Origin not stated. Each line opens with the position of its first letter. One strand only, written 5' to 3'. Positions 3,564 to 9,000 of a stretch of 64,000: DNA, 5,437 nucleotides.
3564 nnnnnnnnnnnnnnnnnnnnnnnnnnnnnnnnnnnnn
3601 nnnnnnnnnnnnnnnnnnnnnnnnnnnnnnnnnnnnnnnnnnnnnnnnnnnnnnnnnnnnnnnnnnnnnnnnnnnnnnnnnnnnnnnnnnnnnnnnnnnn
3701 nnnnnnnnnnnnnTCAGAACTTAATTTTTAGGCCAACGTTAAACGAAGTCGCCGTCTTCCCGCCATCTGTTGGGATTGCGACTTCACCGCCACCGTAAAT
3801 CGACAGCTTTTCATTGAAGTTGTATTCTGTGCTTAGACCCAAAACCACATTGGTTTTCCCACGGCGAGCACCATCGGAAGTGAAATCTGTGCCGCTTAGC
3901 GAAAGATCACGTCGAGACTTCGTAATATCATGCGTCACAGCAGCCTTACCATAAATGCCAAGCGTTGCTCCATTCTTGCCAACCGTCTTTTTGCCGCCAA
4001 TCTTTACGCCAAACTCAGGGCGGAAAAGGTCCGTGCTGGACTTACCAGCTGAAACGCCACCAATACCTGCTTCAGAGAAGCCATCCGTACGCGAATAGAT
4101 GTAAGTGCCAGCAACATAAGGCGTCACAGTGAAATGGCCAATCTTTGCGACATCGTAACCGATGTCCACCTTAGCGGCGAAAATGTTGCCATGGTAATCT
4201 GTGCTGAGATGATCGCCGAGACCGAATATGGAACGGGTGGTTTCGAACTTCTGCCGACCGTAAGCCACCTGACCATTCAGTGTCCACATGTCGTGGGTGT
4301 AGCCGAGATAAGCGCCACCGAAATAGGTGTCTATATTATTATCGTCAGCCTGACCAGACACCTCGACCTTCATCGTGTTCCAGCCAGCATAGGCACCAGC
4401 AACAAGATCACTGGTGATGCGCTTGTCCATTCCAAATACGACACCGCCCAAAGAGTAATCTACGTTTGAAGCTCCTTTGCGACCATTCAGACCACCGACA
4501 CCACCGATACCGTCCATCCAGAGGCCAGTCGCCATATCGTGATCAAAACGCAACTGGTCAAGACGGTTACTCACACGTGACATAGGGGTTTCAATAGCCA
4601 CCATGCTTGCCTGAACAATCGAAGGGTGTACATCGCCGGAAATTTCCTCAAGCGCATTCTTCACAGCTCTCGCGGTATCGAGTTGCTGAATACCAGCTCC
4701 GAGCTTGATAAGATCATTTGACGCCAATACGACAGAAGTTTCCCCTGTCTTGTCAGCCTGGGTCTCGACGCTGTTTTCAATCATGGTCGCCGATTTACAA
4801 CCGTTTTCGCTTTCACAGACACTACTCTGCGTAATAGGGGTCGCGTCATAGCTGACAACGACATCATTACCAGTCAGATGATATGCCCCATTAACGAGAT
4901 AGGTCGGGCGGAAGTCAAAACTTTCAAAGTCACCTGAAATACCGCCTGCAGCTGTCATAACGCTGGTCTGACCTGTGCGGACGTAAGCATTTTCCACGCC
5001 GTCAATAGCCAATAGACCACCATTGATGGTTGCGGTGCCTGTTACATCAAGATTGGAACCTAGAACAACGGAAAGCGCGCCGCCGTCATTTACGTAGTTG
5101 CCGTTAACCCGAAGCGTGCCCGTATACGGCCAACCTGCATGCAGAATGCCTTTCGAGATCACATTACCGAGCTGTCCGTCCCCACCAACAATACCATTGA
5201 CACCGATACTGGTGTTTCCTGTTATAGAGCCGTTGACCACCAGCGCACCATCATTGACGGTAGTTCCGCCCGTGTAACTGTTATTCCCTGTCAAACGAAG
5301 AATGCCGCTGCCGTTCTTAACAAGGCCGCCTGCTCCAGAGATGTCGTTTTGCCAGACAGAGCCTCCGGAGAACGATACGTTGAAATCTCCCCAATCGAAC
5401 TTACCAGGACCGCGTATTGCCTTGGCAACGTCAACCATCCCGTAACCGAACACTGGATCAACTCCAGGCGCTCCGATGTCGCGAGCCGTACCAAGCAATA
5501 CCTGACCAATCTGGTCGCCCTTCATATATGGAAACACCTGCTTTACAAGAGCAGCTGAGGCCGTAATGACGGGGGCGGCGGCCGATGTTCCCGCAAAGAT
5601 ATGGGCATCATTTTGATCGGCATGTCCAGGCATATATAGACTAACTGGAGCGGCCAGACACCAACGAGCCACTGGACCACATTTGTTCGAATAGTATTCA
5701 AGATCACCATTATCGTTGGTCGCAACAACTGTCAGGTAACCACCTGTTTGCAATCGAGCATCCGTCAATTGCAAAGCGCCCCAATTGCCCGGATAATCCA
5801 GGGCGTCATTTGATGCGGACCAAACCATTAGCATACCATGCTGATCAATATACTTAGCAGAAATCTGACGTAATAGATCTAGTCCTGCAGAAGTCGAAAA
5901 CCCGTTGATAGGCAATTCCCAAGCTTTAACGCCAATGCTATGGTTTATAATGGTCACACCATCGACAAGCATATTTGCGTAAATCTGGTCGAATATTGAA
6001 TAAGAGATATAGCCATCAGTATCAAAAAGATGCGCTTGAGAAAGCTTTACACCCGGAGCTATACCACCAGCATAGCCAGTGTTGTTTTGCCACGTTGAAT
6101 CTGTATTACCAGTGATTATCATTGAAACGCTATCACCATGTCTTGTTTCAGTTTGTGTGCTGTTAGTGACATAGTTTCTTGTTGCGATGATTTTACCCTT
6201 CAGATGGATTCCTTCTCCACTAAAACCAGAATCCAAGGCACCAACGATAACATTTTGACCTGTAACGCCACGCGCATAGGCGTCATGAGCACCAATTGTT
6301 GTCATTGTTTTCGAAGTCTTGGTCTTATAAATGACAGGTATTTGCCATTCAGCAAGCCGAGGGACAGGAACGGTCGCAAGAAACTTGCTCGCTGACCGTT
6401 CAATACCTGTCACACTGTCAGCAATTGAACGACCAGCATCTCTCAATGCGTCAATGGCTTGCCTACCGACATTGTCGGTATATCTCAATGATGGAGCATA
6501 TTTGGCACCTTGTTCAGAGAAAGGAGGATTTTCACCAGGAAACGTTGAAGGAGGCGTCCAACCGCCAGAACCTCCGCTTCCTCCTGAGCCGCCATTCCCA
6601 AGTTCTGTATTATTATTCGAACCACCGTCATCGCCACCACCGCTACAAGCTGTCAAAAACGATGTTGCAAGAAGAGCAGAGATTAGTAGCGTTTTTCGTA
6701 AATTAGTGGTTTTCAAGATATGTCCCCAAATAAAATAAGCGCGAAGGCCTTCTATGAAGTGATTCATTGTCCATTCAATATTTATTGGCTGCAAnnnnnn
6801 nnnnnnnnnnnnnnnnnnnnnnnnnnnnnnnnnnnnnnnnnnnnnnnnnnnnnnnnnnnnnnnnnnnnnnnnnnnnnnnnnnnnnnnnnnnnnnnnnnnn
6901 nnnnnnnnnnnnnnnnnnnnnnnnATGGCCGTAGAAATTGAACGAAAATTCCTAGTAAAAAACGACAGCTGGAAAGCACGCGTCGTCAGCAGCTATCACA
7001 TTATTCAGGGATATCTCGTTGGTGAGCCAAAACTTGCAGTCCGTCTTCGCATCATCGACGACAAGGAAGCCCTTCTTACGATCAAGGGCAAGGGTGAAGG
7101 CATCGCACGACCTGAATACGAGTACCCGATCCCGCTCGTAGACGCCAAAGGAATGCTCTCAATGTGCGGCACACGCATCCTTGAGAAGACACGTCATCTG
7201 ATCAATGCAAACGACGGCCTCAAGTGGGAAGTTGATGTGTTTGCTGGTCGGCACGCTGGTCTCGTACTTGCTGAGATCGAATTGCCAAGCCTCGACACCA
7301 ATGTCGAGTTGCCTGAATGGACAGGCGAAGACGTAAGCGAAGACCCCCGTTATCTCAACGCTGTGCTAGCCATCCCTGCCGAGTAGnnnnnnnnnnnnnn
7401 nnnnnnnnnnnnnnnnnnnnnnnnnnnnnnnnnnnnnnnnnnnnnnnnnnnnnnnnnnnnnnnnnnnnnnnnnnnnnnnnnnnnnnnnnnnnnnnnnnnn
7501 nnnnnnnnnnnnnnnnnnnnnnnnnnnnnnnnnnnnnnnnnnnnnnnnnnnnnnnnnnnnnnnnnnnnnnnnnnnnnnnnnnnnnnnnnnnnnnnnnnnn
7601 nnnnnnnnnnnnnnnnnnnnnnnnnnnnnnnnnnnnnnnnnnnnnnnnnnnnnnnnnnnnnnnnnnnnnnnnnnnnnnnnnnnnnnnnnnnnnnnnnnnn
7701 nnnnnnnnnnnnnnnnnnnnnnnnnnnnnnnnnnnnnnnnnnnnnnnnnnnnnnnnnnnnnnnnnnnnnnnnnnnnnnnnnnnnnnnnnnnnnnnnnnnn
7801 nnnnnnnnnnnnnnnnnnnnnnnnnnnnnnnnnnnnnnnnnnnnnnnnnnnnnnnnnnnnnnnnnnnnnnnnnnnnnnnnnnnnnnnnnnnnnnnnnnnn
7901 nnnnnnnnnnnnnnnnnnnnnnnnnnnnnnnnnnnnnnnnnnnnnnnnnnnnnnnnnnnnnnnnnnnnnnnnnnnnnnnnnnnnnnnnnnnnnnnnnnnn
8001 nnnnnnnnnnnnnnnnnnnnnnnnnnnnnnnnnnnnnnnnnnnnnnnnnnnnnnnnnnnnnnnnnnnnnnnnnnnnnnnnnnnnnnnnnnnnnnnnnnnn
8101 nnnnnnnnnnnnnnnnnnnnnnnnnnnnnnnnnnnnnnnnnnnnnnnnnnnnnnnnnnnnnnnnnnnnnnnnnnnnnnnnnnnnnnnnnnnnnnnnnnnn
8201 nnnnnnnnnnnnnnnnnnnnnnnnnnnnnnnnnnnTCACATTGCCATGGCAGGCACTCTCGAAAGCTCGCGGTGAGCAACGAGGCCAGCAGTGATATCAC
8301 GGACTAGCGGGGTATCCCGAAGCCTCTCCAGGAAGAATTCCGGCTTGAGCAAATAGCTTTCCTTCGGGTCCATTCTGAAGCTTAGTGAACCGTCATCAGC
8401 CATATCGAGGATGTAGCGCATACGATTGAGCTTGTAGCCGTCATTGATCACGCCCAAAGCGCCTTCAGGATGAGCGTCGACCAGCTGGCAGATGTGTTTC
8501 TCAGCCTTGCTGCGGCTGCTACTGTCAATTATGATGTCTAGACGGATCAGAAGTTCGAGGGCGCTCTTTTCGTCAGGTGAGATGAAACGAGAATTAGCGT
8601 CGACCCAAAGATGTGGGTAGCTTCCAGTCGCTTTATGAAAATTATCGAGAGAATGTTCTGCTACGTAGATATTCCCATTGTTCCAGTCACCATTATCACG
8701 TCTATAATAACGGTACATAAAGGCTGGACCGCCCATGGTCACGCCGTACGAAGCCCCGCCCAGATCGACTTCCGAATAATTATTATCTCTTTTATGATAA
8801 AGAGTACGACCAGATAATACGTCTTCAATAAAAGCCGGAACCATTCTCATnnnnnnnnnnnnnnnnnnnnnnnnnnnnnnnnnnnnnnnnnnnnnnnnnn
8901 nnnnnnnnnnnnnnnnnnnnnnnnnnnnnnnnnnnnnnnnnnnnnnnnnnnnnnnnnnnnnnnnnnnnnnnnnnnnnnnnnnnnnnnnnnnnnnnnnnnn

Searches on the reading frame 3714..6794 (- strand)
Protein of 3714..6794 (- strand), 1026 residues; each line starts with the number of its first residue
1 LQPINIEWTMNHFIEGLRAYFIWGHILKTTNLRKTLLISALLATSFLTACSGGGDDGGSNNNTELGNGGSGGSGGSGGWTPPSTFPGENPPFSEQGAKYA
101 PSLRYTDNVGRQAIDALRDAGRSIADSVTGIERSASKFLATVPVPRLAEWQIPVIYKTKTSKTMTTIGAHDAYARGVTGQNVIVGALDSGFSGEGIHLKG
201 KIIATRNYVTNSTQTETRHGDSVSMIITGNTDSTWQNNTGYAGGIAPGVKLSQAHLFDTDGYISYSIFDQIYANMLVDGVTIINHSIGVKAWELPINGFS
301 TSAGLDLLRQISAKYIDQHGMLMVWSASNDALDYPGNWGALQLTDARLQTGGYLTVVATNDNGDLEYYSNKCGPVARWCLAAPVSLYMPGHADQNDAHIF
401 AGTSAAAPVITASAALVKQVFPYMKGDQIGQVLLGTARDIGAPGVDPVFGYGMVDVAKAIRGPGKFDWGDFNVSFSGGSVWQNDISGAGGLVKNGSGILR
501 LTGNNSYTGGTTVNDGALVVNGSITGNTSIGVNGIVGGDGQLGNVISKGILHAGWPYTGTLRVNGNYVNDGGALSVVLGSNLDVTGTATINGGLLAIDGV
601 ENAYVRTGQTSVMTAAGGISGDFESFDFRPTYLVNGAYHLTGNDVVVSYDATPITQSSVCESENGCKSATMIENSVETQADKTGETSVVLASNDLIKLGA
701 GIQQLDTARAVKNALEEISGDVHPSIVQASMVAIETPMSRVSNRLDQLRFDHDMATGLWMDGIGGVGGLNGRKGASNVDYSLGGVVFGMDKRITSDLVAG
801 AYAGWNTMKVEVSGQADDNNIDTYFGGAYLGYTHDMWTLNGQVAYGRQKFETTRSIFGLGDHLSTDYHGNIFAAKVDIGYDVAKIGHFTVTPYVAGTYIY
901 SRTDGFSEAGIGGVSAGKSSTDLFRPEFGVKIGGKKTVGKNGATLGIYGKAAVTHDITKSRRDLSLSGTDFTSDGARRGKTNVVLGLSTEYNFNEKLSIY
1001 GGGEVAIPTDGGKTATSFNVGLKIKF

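Call 11: search_protein_families(library=phrogs, proteins=[window:3714-6794:-], max_evalue=0.001)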
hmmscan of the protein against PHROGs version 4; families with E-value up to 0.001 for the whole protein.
window:3714-6794:- (1026 aa): 1 family
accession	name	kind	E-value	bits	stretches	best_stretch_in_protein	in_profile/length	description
phrog_3964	-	unknown function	4.1e-06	26.4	1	166-335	260-424/779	-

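Call 12: search_protein_families(library=pfam, proteins=[window:3714-6794:-], max_evalue=0.001)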
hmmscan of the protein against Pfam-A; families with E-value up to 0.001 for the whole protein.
window:3714-6794:- (1026 aa): 3 families
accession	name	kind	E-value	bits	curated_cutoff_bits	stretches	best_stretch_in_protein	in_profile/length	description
PF03797.25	Autotransporter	-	9e-46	157.1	26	1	758-1003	1-254/255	Autotransporter beta-domain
PF00082.27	Peptidase_S8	-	1.2e-32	113.8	21.8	1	179-452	1-288/288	Subtilase family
PF12951.13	PATR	-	2.7e-11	43.7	27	1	491-520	1-30/30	Passenger-associated-transport-repeat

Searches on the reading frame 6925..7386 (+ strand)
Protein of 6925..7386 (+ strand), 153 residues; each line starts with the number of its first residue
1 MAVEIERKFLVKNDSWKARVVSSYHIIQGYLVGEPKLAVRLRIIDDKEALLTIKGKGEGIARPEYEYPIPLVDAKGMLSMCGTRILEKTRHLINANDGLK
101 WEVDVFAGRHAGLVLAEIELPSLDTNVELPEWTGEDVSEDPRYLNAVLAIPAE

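Call 37: search_protein_families(library=phrogs, proteins=[window:6925-7386:+], max_evalue=0.01)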
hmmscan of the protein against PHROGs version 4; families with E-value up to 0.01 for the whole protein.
window:6925-7386:+ (153 aa): 1 family
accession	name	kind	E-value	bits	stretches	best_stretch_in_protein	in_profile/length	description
phrog_6660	-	unknown function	9e-19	69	1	1-146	1-147/157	-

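Call 38: search_protein_families(library=pfam, proteins=[window:6925-7386:+], max_evalue=0.01)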
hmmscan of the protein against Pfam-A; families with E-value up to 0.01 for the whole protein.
window:6925-7386:+ (153 aa): 1 family
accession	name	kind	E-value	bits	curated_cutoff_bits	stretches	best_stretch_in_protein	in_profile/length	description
PF01928.26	CYTH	-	6.7e-15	55.8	23.2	1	4-137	3-160/179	CYTH domain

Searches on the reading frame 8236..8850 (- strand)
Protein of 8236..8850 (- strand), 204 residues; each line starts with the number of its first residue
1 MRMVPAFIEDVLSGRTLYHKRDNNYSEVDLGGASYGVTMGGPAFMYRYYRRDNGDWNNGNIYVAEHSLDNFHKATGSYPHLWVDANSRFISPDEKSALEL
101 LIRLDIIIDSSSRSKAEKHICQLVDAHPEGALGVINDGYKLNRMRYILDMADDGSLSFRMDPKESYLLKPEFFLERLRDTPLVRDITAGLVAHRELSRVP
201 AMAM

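Call 37: search_protein_families(library=phrogs, proteins=[window:8236-8850:-], max_evalue=0.01)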
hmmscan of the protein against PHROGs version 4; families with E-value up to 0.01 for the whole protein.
window:8236-8850:- (204 aa): 0 families

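Call 38: search_protein_families(library=pfam, proteins=[window:8236-8850:-], max_evalue=0.01)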
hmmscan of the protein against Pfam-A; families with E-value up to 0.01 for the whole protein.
window:8236-8850:- (204 aa): 1 family
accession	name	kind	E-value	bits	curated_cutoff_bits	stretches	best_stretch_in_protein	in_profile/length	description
PF08072.16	BDHCT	-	0.0018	18.7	25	1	119-145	7-33/41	BDHCT (NUC031) domain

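Call 96: search_protein_families(library=padloc, proteins=[window:8236-8850:-], max_evalue=0.01)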
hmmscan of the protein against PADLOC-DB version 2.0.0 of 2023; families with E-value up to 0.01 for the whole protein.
window:8236-8850:- (204 aa): 0 families
